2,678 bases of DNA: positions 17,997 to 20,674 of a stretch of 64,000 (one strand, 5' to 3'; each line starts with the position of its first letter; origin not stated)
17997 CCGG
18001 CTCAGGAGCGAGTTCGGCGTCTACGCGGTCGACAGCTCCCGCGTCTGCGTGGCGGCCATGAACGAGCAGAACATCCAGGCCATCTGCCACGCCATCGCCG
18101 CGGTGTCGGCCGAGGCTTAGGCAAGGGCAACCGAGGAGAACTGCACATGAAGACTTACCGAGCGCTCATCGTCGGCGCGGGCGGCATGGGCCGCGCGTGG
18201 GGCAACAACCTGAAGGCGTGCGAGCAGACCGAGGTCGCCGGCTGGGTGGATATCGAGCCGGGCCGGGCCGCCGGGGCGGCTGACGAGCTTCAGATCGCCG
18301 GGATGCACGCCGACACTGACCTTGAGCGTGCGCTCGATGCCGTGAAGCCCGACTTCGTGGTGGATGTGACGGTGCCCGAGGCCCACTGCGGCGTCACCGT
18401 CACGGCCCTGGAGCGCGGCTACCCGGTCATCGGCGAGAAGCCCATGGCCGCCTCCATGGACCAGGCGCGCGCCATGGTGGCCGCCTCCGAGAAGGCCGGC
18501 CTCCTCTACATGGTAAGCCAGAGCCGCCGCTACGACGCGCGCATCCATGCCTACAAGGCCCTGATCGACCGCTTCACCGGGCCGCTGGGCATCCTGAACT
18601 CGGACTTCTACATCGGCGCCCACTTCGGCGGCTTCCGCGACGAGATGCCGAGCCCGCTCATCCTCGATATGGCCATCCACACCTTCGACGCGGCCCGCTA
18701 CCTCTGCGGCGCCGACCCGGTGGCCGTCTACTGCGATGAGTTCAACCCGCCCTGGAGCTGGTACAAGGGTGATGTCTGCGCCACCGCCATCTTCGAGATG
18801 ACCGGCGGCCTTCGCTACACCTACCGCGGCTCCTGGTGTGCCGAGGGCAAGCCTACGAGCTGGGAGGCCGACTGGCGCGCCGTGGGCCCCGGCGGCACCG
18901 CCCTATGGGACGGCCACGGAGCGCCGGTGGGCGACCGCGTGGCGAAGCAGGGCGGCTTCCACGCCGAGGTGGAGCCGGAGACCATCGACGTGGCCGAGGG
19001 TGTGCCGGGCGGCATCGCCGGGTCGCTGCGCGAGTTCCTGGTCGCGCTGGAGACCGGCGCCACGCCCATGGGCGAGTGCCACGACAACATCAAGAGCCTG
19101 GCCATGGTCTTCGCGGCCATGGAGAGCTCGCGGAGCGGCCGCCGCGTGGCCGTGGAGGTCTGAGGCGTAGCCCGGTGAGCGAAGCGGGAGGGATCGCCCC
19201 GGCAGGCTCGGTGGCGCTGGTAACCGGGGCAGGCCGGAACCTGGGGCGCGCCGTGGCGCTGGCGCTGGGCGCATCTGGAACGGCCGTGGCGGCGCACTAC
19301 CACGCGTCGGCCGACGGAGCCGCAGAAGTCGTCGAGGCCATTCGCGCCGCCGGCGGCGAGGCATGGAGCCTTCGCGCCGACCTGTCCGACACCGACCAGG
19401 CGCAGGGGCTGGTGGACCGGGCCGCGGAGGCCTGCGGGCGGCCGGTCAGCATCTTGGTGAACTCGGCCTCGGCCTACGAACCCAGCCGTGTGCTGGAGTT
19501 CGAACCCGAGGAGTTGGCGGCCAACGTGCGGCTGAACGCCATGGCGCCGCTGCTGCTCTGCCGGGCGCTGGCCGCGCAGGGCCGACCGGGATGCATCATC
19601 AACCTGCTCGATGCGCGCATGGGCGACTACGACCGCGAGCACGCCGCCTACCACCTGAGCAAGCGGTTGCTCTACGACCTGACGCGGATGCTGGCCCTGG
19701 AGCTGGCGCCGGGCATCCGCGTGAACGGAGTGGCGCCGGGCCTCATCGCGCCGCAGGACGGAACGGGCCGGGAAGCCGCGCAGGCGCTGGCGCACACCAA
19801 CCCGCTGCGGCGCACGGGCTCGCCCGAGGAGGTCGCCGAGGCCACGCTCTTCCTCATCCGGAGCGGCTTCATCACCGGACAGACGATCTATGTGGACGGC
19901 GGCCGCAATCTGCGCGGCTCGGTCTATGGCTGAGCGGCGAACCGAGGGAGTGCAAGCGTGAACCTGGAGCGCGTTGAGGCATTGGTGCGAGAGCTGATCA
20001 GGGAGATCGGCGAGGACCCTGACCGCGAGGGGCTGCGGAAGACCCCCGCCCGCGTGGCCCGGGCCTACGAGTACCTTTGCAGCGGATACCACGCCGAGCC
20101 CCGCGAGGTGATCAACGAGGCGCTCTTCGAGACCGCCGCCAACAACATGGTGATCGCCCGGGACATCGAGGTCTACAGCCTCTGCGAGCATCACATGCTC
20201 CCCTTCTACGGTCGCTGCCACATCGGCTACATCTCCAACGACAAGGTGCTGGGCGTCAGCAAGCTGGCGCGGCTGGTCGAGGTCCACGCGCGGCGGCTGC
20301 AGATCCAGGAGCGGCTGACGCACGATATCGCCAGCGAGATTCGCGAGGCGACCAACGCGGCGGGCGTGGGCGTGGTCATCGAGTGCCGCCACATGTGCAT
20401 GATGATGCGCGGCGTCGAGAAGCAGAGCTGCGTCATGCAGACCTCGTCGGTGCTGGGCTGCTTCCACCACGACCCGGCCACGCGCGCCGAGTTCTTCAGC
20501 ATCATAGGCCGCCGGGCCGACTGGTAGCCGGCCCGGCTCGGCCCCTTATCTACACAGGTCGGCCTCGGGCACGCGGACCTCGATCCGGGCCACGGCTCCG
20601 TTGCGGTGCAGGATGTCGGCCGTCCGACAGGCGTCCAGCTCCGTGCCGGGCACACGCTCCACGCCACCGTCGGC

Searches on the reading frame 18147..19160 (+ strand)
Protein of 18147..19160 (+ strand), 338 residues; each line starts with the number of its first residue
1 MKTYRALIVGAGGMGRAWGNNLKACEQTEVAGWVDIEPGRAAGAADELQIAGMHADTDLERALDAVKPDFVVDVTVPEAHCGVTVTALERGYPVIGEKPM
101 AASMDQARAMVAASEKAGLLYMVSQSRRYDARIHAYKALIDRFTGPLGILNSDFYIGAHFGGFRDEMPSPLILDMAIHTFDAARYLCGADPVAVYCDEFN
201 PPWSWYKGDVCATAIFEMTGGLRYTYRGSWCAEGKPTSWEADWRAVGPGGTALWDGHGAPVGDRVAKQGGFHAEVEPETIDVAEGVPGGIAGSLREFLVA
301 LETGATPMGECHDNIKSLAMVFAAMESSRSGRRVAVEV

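Call 72: search_protein_families(library=pfam, proteins=[window:18147-19160:+], max_evalue=0.0001)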
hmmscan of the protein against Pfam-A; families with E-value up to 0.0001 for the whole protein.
window:18147-19160:+ (338 aa): 4 families
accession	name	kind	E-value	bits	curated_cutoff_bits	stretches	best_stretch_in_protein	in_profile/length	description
PF01408.29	GFO_IDH_MocA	-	9.3e-17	62.3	24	1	5-123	2-118/120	Oxidoreductase family, NAD-binding Rossmann fold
PF22725.1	GFO_IDH_MocA_C3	-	2.8e-09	37.5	27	1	169-241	43-112/124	GFO/IDH/MocA C-terminal domain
PF02894.22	GFO_IDH_MocA_C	-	5.5e-09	36.6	22.9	1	170-336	41-218/218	Oxidoreductase family, C-terminal alpha/beta domain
PF01113.26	DapB_N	-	7.6e-06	26.5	25.6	1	6-95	3-95/124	Dihydrodipicolinate reductase, N-terminus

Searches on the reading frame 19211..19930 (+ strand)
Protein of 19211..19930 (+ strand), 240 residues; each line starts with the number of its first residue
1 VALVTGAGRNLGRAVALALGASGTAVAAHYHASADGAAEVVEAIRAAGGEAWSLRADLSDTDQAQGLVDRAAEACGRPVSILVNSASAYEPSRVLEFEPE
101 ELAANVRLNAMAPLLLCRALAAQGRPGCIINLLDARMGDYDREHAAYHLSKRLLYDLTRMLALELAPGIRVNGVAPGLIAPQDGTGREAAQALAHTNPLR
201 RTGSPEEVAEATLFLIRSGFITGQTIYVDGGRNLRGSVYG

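Call 72: search_protein_families(library=pfam, proteins=[window:19211-19930:+], max_evalue=0.0001)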
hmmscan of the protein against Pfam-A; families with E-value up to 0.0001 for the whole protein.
window:19211-19930:+ (240 aa): 3 families
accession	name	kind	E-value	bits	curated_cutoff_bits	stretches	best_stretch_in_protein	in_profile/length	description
PF13561.12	adh_short_C2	-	1.4e-38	133.3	27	1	6-232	1-235/236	Enoyl-(Acyl carrier protein) reductase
PF00106.31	adh_short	-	7.5e-28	97.8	26.6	1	2-181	3-184/195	short chain dehydrogenase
PF08659.16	KR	-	7.4e-05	23.2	22.6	0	3-104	4-107/180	KR domain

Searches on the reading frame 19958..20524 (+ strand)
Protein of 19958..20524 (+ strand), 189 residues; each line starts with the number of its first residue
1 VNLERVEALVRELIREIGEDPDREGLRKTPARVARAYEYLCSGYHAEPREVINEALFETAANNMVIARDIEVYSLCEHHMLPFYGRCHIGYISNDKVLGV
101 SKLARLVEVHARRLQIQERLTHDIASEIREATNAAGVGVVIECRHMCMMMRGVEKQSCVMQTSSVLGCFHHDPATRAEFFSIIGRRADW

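Call 72: search_protein_families(library=pfam, proteins=[window:19958-20524:+], max_evalue=0.0001)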
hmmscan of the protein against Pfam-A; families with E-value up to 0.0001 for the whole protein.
window:19958-20524:+ (189 aa): 1 family
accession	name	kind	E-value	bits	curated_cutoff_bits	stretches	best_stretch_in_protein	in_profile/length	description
PF01227.27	GTP_cyclohydroI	-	1.6e-72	243.1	27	1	7-183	2-178/179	GTP cyclohydrolase I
